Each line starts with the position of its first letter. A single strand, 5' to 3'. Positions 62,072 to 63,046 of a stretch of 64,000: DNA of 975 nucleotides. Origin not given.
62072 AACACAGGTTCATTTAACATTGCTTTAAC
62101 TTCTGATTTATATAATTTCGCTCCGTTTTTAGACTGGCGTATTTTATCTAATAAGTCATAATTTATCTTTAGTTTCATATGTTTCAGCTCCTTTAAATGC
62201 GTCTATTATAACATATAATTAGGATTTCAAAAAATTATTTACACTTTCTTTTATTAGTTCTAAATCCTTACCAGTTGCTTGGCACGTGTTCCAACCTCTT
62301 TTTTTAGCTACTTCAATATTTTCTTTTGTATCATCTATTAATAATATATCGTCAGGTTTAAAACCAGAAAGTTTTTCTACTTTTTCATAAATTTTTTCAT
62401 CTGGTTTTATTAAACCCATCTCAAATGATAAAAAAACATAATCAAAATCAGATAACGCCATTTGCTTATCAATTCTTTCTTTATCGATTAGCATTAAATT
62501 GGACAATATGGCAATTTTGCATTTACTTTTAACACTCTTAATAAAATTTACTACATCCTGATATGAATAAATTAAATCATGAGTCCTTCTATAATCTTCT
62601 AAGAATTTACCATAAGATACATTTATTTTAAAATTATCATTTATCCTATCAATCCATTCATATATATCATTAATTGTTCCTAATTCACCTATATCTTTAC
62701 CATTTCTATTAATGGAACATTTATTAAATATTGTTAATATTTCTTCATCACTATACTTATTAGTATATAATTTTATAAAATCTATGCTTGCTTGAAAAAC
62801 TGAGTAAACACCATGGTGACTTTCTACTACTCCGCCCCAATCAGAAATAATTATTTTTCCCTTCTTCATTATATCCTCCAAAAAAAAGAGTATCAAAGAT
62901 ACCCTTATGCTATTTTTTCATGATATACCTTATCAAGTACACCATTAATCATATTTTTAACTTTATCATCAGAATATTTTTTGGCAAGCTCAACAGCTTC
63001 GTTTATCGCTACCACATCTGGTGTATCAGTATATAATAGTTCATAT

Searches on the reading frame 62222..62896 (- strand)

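Call 76: search_protein_families(library=pfam, proteins=[window:62222-62896:-], max_evalue=0.0001)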
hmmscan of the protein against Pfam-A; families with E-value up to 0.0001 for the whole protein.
window:62222-62896:- (225 aa): 2 families
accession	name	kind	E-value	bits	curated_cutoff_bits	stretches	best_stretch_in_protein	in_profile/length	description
PF13419.12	HAD_2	-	2.1e-10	41.5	23.8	1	82-205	49-176/178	Haloacid dehalogenase-like hydrolase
PF00702.32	Hydrolase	-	1.7e-08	35.6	26.4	1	77-199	57-189/191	haloacid dehalogenase-like hydrolase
